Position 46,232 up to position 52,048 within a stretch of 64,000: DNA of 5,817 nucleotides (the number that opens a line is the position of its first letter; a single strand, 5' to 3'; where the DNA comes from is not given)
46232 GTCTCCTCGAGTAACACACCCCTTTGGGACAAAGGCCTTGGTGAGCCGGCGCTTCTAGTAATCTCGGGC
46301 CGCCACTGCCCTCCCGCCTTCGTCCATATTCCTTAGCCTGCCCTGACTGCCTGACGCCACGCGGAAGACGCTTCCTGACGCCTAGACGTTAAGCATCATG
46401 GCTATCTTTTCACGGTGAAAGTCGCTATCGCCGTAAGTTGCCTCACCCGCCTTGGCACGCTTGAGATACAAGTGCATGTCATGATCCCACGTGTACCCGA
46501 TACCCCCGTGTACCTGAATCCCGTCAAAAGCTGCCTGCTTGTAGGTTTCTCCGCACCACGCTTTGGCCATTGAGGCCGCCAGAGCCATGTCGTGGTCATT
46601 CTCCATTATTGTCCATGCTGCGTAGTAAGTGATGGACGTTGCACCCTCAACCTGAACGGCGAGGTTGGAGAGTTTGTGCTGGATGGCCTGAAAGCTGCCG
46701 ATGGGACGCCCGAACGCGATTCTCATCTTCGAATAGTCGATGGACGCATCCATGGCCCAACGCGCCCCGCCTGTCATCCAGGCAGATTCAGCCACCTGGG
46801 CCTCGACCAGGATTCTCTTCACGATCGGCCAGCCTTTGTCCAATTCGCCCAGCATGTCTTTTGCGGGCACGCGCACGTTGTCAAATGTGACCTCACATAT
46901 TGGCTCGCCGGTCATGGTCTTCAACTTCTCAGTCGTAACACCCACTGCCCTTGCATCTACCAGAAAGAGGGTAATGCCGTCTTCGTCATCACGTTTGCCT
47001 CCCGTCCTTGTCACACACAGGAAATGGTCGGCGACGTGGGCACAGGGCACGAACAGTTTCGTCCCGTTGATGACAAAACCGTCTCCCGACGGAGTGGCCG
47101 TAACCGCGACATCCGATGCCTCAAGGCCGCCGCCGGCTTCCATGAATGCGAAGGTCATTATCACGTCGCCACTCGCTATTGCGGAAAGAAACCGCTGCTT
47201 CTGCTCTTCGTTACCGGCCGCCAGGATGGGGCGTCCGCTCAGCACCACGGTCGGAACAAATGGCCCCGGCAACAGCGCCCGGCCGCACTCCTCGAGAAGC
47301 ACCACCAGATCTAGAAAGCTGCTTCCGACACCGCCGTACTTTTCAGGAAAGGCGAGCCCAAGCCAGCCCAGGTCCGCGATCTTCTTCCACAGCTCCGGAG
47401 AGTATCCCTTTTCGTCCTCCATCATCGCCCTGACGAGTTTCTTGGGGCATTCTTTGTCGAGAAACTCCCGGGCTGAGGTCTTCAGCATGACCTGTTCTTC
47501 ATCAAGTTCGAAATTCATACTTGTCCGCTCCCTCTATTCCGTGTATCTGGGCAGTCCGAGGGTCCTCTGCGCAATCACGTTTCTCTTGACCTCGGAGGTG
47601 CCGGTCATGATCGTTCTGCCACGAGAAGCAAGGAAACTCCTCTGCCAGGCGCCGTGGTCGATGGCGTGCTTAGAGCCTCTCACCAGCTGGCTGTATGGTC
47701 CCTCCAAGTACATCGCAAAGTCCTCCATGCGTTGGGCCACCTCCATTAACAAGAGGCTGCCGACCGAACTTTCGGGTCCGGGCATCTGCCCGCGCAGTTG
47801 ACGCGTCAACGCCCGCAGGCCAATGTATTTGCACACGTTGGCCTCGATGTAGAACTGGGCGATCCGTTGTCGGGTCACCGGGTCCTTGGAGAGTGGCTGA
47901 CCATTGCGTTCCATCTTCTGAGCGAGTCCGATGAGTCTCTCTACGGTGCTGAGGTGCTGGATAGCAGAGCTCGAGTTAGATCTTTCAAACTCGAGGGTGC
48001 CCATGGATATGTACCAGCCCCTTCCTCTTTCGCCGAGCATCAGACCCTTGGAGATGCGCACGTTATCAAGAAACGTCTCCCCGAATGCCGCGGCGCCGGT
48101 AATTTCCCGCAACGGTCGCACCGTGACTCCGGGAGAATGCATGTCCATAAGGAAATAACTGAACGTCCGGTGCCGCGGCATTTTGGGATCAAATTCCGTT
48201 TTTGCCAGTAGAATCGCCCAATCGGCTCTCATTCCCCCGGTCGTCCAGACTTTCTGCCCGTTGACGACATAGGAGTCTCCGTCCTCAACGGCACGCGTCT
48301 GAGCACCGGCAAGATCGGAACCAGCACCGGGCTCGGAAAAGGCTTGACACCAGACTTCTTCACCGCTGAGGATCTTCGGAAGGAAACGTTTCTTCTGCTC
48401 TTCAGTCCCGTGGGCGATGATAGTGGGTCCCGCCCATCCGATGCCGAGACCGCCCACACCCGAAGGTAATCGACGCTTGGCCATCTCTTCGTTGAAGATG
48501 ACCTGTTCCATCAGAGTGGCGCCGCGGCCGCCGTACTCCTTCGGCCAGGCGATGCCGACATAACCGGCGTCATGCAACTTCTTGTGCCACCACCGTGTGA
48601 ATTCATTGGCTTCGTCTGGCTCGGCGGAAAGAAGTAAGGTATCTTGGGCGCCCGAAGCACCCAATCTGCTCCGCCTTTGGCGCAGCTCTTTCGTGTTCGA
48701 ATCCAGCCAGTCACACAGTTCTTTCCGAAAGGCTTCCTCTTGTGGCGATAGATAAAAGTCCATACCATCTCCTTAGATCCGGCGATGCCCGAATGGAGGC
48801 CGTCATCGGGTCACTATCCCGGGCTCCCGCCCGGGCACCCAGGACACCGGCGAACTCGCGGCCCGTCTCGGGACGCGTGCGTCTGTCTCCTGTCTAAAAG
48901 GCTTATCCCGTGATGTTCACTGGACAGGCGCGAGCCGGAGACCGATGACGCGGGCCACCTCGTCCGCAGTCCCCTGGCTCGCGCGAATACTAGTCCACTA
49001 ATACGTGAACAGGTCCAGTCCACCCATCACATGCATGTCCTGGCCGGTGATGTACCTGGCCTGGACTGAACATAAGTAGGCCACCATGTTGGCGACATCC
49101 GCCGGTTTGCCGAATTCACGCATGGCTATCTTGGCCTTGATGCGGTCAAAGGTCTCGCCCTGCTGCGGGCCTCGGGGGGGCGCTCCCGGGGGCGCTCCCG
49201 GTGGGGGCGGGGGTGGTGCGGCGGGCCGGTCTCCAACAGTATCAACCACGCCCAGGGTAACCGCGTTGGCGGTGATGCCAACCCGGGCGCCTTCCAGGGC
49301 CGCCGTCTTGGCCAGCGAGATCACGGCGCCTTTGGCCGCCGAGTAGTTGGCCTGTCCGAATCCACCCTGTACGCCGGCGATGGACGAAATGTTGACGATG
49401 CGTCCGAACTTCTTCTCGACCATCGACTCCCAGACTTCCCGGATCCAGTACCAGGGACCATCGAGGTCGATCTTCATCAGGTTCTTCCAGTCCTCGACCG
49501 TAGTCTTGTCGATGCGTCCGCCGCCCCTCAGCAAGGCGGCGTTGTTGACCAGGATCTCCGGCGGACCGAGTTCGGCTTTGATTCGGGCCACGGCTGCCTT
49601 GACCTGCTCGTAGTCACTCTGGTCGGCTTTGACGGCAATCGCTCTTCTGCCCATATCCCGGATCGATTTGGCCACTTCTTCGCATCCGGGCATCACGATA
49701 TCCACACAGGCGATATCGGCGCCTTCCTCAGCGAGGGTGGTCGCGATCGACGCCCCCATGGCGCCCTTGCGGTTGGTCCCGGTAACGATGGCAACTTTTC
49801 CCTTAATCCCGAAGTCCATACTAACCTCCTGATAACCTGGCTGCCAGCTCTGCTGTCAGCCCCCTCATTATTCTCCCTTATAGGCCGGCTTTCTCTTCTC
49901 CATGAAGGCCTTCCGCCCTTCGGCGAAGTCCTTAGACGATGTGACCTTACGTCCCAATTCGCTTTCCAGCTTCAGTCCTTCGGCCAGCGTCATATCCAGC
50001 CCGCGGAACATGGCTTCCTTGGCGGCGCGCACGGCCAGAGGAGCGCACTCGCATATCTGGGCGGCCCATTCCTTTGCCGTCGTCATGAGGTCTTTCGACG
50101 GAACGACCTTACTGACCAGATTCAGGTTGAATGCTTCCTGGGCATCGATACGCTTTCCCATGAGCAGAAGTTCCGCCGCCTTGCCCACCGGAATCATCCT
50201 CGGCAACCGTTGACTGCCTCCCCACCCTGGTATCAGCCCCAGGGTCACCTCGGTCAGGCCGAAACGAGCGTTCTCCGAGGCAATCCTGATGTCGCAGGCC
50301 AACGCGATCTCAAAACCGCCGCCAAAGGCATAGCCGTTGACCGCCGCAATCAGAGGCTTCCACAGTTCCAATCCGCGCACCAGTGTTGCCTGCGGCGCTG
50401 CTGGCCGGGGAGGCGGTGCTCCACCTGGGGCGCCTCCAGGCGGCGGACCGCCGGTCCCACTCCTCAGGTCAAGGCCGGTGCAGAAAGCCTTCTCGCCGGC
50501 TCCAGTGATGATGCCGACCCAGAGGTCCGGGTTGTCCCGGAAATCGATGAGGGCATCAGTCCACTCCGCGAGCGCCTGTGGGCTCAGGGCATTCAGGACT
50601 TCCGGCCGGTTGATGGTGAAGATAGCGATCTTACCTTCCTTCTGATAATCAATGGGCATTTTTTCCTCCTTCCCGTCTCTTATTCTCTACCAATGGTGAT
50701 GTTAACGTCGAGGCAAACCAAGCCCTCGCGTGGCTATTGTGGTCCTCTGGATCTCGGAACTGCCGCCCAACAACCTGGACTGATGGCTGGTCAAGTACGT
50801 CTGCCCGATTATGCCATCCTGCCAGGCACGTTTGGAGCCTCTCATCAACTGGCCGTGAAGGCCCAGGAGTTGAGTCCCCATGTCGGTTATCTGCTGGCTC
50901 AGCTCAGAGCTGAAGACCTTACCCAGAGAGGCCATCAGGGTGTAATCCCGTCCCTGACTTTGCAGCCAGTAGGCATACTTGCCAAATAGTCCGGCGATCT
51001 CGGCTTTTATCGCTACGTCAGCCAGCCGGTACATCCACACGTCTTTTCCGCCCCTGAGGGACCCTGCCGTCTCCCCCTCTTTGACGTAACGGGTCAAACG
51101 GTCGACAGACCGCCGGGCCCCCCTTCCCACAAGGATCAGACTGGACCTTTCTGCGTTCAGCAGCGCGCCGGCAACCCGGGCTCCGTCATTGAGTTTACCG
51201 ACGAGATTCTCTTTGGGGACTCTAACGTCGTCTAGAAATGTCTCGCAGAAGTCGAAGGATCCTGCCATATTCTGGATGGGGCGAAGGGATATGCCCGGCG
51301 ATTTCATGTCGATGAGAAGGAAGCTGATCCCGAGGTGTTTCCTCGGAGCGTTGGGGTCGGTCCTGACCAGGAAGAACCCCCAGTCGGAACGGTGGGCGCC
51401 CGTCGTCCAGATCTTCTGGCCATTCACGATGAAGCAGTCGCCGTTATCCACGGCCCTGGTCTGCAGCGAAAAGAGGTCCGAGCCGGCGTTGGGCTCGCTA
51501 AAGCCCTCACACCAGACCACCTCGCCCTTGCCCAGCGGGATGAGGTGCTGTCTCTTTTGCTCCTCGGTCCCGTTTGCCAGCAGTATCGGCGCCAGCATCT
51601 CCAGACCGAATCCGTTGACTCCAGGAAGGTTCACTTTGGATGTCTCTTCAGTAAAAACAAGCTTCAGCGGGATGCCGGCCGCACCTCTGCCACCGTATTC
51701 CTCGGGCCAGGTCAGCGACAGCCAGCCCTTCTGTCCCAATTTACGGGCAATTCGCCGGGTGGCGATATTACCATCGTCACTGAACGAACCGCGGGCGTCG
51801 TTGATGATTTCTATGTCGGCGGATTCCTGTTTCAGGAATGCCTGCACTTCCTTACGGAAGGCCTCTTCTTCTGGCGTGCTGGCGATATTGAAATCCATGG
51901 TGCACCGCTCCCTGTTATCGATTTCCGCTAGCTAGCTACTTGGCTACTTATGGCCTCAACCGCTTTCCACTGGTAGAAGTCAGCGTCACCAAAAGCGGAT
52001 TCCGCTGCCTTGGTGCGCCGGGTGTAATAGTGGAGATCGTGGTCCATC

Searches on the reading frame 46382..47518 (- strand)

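Call 36: search_protein_families(library=pfam, proteins=[window:46382-47518:-], max_evalue=0.00001)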
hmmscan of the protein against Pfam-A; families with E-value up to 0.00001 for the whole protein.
window:46382-47518:- (378 aa): 4 families
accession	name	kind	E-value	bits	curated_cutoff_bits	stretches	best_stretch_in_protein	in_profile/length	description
PF00441.29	Acyl-CoA_dh_1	-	5.2e-30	105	22.4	1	227-374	1-147/150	Acyl-CoA dehydrogenase, C-terminal domain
PF02771.21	Acyl-CoA_dh_N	-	2.3e-27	96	22.9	1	7-118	2-113/113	Acyl-CoA dehydrogenase, N-terminal domain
PF02770.24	Acyl-CoA_dh_M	-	4.8e-16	59.1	33.3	1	123-215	2-97/97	Acyl-CoA dehydrogenase, middle domain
PF08028.16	Acyl-CoA_dh_2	-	1.8e-08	35.2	22.7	1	245-348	4-116/134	Acyl-CoA dehydrogenase, C-terminal domain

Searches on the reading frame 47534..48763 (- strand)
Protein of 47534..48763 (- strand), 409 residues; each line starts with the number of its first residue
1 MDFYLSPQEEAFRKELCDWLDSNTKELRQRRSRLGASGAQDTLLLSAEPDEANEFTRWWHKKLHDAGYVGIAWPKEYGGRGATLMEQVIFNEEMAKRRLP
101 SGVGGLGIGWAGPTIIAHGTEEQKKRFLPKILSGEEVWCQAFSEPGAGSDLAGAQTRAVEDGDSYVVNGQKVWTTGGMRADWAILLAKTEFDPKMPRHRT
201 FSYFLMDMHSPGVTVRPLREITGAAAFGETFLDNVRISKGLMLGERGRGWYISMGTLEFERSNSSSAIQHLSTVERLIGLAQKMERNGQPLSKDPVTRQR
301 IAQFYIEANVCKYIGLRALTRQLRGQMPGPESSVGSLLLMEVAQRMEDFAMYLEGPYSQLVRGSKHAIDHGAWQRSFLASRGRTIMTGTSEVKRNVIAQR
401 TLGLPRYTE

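Call 36: search_protein_families(library=pfam, proteins=[window:47534-48763:-], max_evalue=0.00001)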
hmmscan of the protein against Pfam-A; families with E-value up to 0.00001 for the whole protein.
window:47534-48763:- (409 aa): 3 families
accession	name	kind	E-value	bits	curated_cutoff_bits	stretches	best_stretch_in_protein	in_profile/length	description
PF02770.24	Acyl-CoA_dh_M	-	1.5e-21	76.8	33.3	1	139-235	1-97/97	Acyl-CoA dehydrogenase, middle domain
PF02771.21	Acyl-CoA_dh_N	-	3.1e-21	76.3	22.9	1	46-135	23-113/113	Acyl-CoA dehydrogenase, N-terminal domain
PF00441.29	Acyl-CoA_dh_1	-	8.8e-20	71.8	22.4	1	247-401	1-149/150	Acyl-CoA dehydrogenase, C-terminal domain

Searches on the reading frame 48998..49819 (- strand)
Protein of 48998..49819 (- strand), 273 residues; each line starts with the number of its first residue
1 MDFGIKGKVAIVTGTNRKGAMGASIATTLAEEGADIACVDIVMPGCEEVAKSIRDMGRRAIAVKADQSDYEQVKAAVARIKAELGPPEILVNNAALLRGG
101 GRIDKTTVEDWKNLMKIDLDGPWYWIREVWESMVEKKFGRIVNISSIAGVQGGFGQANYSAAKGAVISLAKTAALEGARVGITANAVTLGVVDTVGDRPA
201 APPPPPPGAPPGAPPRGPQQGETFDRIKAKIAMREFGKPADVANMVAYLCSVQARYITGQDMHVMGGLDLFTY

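Call 36: search_protein_families(library=pfam, proteins=[window:48998-49819:-], max_evalue=0.00001)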
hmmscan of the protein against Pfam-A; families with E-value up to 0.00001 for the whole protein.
window:48998-49819:- (273 aa): 3 families
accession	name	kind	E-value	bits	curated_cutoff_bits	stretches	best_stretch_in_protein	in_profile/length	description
PF13561.12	adh_short_C2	-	6.2e-49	167.1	27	2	19-195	6-179/236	Enoyl-(Acyl carrier protein) reductase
PF00106.31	adh_short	-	2.2e-45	155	26.6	1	8-195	1-185/195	short chain dehydrogenase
PF08659.16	KR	-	1.9e-15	57.7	22.6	1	11-179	4-169/180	KR domain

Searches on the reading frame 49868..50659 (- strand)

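Call 36: search_protein_families(library=pfam, proteins=[window:49868-50659:-], max_evalue=0.00001)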
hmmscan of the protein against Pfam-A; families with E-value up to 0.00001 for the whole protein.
window:49868-50659:- (263 aa): 2 families
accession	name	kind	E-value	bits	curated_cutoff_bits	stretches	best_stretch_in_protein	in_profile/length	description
PF00378.25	ECH_1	-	4.2e-67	226.6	27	1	8-262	3-250/251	Enoyl-CoA hydratase/isomerase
PF16113.10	ECH_2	-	6.5e-36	124.9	27.2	1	12-195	2-181/335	Enoyl-CoA hydratase/isomerase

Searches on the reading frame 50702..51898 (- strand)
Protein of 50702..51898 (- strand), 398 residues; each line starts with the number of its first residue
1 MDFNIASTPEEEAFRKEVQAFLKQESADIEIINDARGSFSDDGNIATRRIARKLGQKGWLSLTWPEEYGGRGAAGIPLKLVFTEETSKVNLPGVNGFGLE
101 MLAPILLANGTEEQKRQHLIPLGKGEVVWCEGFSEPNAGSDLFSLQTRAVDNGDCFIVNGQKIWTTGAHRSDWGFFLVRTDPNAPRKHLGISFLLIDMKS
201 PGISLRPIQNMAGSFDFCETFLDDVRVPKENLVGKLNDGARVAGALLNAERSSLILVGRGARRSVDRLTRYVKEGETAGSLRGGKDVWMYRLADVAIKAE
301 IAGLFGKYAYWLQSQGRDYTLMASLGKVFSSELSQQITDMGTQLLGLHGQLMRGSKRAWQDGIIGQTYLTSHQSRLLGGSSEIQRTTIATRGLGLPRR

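Call 36: search_protein_families(library=pfam, proteins=[window:50702-51898:-], max_evalue=0.00001)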
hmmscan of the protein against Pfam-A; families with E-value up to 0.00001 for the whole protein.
window:50702-51898:- (398 aa): 3 families
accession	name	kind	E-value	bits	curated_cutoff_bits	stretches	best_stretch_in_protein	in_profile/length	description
PF02770.24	Acyl-CoA_dh_M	-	1.8e-18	66.9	33.3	1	130-225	1-97/97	Acyl-CoA dehydrogenase, middle domain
PF02771.21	Acyl-CoA_dh_N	-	2.6e-18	66.9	22.9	1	8-126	1-113/113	Acyl-CoA dehydrogenase, N-terminal domain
PF00441.29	Acyl-CoA_dh_1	-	2.1e-16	60.9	22.4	1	237-392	1-149/150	Acyl-CoA dehydrogenase, C-terminal domain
